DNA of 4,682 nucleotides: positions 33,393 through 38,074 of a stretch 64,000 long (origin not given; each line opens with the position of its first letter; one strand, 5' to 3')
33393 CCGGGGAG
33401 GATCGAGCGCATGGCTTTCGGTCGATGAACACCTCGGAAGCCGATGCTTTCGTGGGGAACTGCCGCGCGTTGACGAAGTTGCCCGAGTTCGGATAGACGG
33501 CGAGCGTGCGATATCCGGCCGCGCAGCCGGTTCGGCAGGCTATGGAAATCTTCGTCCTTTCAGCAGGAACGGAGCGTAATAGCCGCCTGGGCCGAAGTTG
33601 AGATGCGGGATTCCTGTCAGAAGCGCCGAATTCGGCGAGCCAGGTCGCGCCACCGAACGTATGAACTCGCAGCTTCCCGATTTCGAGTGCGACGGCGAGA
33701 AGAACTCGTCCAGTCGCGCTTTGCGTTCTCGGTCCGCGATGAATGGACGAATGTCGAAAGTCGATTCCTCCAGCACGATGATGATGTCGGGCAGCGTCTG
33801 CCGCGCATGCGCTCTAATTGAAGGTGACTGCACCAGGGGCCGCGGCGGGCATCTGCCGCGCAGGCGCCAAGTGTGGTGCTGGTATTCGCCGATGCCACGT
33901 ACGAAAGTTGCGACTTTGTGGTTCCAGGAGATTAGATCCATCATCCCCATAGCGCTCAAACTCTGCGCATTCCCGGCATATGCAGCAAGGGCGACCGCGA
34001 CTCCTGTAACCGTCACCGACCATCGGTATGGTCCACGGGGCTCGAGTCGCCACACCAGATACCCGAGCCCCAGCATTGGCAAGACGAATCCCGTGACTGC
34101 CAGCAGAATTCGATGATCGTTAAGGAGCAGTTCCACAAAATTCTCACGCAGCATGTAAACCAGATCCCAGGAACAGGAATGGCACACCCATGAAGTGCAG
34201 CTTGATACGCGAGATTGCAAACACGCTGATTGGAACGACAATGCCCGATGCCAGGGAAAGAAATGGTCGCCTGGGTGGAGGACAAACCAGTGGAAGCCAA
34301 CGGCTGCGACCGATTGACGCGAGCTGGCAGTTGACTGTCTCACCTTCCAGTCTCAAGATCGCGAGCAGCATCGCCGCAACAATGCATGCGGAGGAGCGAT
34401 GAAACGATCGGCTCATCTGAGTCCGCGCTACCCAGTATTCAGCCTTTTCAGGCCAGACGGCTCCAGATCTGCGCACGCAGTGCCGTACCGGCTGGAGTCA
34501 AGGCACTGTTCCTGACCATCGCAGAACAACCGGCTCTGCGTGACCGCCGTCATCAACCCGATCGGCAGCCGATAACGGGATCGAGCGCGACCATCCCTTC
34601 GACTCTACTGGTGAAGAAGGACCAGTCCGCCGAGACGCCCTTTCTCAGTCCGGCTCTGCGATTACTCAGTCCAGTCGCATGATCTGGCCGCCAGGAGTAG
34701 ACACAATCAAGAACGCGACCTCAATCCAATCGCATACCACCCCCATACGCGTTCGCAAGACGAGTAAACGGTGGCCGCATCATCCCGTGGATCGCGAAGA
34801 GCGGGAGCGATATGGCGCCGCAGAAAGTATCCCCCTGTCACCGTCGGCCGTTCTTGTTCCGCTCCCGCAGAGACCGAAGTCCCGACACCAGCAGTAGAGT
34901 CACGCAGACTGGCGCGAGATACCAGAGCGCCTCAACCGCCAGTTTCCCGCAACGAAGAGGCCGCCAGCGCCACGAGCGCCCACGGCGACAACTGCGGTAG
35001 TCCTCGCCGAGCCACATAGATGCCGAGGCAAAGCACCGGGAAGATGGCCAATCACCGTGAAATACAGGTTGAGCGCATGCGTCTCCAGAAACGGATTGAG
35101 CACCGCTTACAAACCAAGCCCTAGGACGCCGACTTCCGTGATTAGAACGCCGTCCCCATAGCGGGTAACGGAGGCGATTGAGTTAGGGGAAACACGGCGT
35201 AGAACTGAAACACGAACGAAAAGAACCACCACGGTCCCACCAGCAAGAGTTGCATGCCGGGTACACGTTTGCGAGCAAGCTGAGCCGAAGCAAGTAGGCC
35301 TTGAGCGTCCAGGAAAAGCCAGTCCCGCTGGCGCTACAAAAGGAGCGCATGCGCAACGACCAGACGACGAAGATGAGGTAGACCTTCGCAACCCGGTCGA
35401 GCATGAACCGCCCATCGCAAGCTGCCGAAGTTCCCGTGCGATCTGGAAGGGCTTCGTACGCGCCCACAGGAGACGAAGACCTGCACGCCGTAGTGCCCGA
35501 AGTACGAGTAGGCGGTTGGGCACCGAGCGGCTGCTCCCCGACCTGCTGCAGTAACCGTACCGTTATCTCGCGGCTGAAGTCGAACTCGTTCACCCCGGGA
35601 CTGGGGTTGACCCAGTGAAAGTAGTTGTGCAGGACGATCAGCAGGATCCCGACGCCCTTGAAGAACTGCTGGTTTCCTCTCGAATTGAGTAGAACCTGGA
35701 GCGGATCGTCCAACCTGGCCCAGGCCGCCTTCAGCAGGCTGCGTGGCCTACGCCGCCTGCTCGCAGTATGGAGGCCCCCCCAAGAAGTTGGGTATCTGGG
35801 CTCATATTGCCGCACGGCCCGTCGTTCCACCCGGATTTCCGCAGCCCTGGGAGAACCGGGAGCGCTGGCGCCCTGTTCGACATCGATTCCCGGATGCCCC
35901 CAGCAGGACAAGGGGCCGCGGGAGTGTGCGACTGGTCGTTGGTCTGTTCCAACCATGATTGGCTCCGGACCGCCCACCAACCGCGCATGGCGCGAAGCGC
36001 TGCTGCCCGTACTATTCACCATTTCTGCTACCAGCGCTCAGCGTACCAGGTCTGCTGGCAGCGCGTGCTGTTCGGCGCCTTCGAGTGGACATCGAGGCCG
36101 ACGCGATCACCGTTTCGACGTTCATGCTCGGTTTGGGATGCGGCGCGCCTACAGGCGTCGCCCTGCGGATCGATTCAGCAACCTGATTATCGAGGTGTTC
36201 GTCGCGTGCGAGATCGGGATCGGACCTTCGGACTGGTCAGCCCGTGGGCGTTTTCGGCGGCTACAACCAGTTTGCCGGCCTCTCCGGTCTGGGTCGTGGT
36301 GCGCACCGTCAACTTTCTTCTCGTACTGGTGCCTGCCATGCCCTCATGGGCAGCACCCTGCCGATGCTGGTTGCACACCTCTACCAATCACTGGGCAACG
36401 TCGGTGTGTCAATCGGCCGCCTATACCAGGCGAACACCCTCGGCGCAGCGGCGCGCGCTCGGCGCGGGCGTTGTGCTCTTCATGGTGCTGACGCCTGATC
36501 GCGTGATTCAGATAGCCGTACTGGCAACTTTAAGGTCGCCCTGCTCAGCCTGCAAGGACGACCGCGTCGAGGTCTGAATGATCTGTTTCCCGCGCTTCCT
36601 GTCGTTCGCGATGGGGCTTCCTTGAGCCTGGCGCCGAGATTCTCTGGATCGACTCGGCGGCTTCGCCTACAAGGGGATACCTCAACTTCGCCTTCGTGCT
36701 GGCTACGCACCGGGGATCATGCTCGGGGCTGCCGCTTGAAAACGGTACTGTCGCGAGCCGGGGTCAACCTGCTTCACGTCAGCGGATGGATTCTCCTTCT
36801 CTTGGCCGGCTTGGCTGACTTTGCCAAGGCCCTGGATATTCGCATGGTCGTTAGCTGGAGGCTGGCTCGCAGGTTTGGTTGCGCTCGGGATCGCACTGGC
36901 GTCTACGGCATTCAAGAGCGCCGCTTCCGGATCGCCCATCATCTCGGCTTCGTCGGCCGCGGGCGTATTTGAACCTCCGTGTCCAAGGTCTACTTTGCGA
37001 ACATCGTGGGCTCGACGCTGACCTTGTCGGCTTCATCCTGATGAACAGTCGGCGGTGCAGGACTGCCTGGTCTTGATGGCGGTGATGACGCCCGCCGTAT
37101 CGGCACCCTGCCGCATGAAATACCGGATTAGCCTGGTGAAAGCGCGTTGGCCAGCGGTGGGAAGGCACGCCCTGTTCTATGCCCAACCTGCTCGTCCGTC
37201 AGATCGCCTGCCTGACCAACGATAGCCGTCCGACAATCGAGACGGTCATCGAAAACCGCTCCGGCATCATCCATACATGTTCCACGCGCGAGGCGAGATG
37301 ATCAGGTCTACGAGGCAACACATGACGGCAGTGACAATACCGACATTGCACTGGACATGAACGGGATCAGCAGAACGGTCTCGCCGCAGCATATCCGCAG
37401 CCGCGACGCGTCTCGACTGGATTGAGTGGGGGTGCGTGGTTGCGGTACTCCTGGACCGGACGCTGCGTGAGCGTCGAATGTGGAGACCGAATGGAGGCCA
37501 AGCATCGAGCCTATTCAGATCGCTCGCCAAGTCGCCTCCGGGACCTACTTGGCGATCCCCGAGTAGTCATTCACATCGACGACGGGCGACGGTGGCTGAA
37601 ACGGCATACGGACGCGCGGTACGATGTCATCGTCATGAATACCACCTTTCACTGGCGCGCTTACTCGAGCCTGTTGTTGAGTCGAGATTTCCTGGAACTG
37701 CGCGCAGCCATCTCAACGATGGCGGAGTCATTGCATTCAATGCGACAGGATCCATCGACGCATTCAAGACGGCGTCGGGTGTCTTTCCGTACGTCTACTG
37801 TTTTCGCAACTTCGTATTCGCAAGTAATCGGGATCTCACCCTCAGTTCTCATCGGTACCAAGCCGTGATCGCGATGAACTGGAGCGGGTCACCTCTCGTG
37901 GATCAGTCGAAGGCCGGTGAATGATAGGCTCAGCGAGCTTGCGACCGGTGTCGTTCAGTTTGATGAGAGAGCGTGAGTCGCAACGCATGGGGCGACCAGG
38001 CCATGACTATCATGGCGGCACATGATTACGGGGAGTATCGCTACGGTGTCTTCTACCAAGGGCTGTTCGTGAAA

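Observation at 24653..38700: ~14-kb lower-GC cassette in the middle of the XrtA locus in which every recognisable gene is frame-broken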

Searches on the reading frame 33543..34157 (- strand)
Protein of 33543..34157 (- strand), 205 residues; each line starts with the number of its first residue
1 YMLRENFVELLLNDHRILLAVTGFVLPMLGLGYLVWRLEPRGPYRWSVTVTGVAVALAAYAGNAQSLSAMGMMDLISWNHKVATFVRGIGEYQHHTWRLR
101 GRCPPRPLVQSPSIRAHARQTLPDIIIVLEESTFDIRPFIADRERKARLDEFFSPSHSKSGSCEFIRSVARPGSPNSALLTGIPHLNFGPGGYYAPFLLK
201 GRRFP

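Call 14: find_homologous_proteins(query=window:33543-34157:-, max_evalue=0.001)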
Query seq(205 aa) (205 aa): 1 proteins with E <= 0.001 among 216 candidates.
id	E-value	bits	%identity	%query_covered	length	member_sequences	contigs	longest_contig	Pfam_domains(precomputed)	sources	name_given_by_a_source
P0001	2.6e-135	467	100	100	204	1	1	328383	-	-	-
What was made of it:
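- Tried and rejected: The word-index protein search with the sulfatase fragment returned only the window's own fragment (call 14).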

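Call 15: find_encoding_contigs(protein=P0001, flank=10000, max_places=5)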
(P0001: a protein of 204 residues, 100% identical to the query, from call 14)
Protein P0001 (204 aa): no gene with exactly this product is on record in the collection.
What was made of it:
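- On Sequencing or assembly indel artefact: The source contig (328,383 bp) cannot be retrieved with these tools (calls 14, 15).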

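Call 42: search_protein_representatives(protein=P0001)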
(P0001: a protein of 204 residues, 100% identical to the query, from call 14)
Query: 204 residues. Proteins with E-value up to 0.001 (for the whole library): 10; up to 1e-10: 5; up to 1e-30: 2. The best 10 are listed.
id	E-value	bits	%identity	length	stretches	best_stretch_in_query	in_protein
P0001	7.8e-136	466.5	100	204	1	1-204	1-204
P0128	5.5e-65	235.0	59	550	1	1-201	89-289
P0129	5.7e-30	120.7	43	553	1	2-201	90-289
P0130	8.1e-22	94.0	41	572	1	1-201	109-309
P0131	2.2e-14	69.8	53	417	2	118-201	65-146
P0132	5.8e-05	39.0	28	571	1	20-201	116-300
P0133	3.3e-04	36.5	45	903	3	158-196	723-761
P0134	3.5e-04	36.4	37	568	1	118-198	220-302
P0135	3.8e-04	36.3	40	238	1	121-198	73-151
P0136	3.8e-04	36.3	21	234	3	94-164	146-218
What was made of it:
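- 32765..34416 (-): Membrane-anchored sulfatase-family enzyme; 17 frame shifts. The family is rare: 10 hits among 1.84 billion representatives (call 42).
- Tried and rejected: The exhaustive representative search was needed to find P0128 (call 42).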

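Call 44: find_encoding_contigs(protein=P0128, flank=10000, max_places=4)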
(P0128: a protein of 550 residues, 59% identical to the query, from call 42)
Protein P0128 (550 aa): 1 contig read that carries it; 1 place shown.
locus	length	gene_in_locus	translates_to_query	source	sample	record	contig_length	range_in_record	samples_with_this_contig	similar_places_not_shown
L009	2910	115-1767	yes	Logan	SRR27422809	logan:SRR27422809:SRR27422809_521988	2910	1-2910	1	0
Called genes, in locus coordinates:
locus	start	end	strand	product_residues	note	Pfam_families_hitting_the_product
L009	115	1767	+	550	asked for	PF00884:Sulfatase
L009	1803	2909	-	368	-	?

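Call 45: search_protein_families(library=pfam, max_evalue=0.01, proteins=[P0128, P0129, P0130])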
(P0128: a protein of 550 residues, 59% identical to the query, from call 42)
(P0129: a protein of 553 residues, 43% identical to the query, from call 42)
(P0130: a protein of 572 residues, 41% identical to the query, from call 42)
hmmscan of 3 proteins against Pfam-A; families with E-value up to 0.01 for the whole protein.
P0128 (550 aa): 1 family
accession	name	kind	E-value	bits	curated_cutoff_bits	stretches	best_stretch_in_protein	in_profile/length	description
PF00884.28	Sulfatase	-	5.6e-14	52.6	25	1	246-463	34-259/301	Sulfatase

P0129 (553 aa): 1 family
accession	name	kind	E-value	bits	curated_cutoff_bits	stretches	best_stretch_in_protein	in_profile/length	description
PF00884.28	Sulfatase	-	9.5e-14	51.8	25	1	212-391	3-186/301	Sulfatase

P0130 (572 aa): 2 families
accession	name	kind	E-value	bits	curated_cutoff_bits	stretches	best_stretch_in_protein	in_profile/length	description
PF00884.28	Sulfatase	-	8.7e-14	52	25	1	270-473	38-247/301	Sulfatase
PF19053.6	EccD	-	0.0075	15.6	30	0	24-89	86-151/339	EccD-like transmembrane domain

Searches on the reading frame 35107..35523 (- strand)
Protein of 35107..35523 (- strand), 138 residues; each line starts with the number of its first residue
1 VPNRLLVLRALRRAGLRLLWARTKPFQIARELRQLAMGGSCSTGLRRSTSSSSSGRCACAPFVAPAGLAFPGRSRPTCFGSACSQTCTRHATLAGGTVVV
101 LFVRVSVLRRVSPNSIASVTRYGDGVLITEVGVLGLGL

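Call 32: search_protein_families(library=pfam, max_evalue=0.05, proteins=[window:35107-35523:-])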
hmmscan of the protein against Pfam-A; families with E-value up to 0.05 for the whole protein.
window:35107-35523:- (138 aa): 1 family
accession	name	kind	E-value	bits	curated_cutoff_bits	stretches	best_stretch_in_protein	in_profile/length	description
PF03747.19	ADP_ribosyl_GH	-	0.015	15.4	26.2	1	20-106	81-174/287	ADP-ribosylglycohydrolase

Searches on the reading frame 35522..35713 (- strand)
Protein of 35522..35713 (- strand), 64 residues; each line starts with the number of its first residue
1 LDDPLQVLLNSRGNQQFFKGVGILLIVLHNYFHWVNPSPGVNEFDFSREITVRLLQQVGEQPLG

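Call 52: find_related_loci(query=window:35522-35713:-, collection=metagenome_contigs, flank=6000)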
Query seq(64 aa) (64 aa) in metagenome_contigs; peptide patterns used: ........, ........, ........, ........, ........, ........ (x = any residue, [..] = any of these).
600 stretches matched a pattern (row limit reached: there are more); 23 encode a relative of the query (tblastn E <= 1e-3); 23 distinct loci.
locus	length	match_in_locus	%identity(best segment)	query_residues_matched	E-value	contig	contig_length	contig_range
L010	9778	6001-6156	54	11-62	8e-15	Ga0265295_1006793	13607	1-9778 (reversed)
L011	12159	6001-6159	49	11-63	1e-13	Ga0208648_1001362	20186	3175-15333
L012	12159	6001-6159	43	11-63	1e-12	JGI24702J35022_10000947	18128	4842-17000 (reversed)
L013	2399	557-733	46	5-63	3e-12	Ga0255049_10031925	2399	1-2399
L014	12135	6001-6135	53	18-62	4e-11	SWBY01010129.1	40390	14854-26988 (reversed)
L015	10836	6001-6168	48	11-63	6e-11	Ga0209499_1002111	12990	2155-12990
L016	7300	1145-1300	48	11-62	7e-11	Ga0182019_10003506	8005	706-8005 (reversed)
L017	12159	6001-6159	45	11-63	8e-11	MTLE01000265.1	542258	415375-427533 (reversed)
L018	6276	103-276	47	5-62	1e-10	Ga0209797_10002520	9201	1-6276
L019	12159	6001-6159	45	11-63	1e-10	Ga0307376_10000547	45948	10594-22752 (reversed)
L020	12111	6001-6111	57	11-47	4e-10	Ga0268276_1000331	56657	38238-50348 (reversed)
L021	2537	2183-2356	45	5-62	2e-9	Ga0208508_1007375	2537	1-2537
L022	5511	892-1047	42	11-62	2e-9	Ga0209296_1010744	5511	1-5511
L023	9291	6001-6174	45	5-62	2e-9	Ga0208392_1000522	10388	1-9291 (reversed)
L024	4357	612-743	50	19-62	1e-8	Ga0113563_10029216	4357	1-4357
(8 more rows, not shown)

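Call 54: search_protein_families(library=pfam, max_evalue=0.01, proteins=[L011:5938-7080:+, L014:5866-7041:+, L023:5995-7077:+, L020:5965-7635:+])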
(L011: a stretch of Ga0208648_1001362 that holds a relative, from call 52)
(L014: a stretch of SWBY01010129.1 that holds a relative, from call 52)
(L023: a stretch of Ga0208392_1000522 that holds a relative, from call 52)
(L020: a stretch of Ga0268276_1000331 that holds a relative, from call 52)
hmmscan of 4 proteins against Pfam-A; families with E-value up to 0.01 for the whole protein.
L011:5938-7080:+ (380 aa): 1 family
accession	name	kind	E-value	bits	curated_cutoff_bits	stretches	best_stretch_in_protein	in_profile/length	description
PF01757.29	Acyl_transf_3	-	6.1e-26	91.7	31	1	30-357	8-321/326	Acyltransferase domain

L014:5866-7041:+ (391 aa): 1 family
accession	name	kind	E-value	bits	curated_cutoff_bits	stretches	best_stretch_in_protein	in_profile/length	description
PF01757.29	Acyl_transf_3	-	2.5e-26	92.9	31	1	46-379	7-325/326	Acyltransferase domain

L023:5995-7077:+ (360 aa): 1 family
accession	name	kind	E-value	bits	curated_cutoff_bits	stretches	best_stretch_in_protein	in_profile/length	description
PF01757.29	Acyl_transf_3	-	3.2e-23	82.8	31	1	15-348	6-324/326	Acyltransferase domain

L020:5965-7635:+ (556 aa): 1 family
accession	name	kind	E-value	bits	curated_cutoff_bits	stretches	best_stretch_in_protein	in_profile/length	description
PF01757.29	Acyl_transf_3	-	1.9e-25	90.1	31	1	19-351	6-325/326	Acyltransferase domain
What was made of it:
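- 34640..35712 (-): Acyltransferase-3 family gene; about 8-12 frame shifts (under-counted at 35-42% identity). Four of these score PF01757 at E = 1e-23 to 1e-26 (call 54).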

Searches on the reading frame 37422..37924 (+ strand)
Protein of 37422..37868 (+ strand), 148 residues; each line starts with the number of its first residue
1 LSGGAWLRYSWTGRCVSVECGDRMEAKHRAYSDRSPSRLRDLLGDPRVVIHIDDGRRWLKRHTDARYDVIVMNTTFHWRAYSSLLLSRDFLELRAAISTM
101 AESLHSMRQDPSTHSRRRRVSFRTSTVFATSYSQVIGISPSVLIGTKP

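Call 33: search_protein_families(library=pfam, max_evalue=0.05, proteins=[window:37422-37868:+, window:37436-37924:+])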
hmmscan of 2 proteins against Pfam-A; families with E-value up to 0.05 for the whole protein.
window:37422-37868:+ (148 aa): 1 family
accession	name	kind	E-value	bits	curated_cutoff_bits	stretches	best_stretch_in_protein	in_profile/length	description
PF01564.23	Spermine_synth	-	0.0097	15.9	22.9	1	43-95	69-119/186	Spermine/spermidine synthase domain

window:37436-37924:+ (162 aa): 0 families
